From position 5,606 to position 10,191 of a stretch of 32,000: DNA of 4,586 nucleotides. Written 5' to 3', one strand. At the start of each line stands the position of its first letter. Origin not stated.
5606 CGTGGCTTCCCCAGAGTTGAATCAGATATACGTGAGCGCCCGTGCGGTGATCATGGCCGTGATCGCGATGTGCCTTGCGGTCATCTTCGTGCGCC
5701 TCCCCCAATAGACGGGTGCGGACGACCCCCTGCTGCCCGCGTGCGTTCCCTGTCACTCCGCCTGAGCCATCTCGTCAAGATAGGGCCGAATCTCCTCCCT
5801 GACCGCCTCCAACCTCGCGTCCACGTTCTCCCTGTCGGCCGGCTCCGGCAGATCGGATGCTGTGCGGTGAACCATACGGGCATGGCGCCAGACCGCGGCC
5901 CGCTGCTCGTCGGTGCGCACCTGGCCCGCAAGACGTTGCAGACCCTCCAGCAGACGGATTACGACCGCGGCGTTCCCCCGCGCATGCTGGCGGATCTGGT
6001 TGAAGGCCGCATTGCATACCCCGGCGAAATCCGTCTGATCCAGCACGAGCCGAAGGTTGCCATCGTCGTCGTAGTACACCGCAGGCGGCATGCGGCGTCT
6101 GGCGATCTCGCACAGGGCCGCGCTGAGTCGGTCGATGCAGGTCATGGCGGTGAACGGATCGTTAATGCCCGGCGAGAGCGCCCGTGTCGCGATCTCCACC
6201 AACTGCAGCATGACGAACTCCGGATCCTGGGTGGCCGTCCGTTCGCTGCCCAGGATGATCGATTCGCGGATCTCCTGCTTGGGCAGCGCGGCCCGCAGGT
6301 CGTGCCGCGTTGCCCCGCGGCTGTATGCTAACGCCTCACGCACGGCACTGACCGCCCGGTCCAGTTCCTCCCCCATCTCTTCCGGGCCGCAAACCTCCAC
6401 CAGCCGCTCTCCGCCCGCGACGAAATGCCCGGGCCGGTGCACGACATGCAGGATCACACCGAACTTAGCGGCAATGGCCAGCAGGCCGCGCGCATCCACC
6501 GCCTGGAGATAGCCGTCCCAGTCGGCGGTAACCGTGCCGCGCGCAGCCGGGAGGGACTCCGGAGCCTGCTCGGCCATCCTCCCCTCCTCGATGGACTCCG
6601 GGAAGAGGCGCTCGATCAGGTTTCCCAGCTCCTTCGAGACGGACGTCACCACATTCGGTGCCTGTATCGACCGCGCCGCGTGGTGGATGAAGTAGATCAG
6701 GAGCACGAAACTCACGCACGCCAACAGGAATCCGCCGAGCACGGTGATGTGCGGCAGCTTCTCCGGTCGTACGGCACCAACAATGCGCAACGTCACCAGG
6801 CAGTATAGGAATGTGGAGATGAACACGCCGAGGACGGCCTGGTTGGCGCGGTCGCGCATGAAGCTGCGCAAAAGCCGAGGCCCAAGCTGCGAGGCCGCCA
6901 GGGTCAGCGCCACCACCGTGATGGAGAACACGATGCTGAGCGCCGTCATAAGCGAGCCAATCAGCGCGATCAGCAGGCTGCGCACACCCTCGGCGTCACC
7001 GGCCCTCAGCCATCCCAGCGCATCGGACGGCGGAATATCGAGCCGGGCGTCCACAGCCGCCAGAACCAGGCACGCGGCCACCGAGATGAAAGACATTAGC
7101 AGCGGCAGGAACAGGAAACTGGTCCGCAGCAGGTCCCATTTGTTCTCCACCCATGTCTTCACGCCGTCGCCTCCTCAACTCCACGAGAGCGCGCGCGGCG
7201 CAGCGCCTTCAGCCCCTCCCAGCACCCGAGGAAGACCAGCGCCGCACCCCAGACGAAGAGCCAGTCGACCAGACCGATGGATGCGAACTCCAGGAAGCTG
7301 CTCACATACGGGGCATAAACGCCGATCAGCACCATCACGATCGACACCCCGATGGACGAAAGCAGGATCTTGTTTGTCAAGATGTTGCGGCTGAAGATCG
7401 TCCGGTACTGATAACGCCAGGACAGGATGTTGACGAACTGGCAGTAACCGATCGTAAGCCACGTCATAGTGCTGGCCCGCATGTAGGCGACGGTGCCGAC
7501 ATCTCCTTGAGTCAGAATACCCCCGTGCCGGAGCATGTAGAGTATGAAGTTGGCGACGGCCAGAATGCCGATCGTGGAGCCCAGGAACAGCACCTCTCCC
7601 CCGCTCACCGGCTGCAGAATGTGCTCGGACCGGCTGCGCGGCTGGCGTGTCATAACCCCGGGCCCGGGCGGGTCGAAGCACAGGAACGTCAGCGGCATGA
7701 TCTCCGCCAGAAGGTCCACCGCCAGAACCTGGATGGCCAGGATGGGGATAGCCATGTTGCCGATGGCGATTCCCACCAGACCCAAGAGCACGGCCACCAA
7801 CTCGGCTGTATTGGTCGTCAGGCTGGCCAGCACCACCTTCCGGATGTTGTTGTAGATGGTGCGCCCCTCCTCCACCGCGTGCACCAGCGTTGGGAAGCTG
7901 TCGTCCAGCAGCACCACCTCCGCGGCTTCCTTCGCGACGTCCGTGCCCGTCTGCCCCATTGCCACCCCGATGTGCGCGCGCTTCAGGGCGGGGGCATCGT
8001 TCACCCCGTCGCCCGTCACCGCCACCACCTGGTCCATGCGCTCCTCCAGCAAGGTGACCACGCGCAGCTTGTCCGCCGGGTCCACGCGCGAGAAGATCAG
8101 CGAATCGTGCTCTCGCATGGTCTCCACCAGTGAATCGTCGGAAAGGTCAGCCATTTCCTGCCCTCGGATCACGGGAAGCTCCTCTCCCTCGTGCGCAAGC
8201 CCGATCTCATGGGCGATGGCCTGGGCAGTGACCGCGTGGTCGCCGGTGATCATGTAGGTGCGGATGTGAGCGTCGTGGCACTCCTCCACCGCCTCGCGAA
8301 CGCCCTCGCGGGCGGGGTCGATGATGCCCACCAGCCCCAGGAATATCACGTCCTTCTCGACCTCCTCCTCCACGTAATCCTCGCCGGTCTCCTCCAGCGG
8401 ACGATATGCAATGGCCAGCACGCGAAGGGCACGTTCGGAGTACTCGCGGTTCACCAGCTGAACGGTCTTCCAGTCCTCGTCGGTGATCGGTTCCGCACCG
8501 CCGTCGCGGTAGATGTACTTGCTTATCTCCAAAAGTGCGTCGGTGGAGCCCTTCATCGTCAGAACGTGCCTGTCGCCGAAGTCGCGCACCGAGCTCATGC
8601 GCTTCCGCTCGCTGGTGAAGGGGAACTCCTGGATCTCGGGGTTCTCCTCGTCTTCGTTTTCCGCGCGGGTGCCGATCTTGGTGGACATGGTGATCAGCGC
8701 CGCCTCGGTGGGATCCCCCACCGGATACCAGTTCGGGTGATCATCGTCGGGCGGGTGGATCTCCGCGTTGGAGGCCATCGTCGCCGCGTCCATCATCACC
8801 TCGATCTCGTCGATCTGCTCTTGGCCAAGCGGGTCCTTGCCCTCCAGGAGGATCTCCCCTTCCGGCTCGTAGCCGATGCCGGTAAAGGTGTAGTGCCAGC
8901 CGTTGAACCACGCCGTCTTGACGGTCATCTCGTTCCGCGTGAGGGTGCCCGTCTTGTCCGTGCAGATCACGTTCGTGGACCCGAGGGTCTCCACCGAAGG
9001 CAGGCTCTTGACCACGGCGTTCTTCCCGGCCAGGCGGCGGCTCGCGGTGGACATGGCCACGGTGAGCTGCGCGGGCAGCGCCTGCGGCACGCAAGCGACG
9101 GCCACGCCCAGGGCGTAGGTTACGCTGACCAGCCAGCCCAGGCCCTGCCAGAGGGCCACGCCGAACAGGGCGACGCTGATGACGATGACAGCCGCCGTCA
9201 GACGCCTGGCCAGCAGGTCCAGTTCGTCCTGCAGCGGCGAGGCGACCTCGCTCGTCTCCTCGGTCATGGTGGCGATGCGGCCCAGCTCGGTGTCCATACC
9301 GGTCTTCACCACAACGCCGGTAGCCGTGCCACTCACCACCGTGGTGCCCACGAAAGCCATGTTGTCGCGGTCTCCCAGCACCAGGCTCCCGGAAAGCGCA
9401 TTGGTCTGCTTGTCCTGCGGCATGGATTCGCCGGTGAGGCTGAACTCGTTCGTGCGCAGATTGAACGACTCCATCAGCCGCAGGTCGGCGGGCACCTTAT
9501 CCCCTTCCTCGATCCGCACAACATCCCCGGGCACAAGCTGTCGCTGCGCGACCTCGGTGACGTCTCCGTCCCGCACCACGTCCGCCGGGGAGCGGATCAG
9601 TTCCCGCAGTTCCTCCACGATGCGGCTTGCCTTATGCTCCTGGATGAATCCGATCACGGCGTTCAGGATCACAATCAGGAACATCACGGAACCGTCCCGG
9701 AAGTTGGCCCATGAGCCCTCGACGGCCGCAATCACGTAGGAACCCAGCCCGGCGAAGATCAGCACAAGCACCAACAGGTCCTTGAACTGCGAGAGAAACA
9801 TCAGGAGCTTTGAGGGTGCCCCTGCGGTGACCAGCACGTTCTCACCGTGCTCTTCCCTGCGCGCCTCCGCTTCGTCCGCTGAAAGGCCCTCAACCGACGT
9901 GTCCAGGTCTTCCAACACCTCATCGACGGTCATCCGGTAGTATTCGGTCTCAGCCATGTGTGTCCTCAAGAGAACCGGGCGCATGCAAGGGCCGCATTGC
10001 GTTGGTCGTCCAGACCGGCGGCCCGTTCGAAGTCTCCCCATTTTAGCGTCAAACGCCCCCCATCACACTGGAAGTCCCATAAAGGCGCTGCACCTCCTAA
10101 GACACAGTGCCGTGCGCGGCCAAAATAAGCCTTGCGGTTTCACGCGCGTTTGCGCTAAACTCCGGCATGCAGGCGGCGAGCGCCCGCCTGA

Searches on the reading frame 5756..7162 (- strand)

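Call 70: search_protein_families(library=pfam, proteins=[window:5756-7162:-], max_evalue=0.00001)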
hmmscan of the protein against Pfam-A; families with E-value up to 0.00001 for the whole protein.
window:5756-7162:- (469 aa): 1 family
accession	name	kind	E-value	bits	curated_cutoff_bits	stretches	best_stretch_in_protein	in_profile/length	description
PF10011.15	DUF2254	-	5.9e-118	394.3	28.8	1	13-409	1-367/368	Predicted membrane protein (DUF2254)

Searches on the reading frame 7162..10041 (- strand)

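Call 70: search_protein_families(library=pfam, proteins=[window:7162-10041:-], max_evalue=0.00001)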
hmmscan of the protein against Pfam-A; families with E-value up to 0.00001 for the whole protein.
window:7162-10041:- (960 aa): 6 families
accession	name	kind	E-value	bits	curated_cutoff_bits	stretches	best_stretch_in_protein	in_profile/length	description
PF00122.25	E1-E2_ATPase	-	1.7e-49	168.2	28.1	1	148-339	2-180/181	E1-E2 ATPase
PF00689.26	Cation_ATPase_C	-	1.1e-33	116.9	27.3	1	765-946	2-174/175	Cation transporting ATPase, C-terminus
PF00702.32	Hydrolase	-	2.5e-18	67.6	26.4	1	357-690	2-191/191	haloacid dehalogenase-like hydrolase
PF00690.31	Cation_ATPase_N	-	1.9e-17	63.1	20.4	1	34-99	1-67/69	Cation transporter/ATPase, N-terminus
PF13246.12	Cation_ATPase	-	2.6e-17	63.1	21.7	1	424-510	4-91/91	Cation transport ATPase (P-type)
PF12710.13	HAD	-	7.1e-07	30.3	27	1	530-687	42-189/189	haloacid dehalogenase-like hydrolase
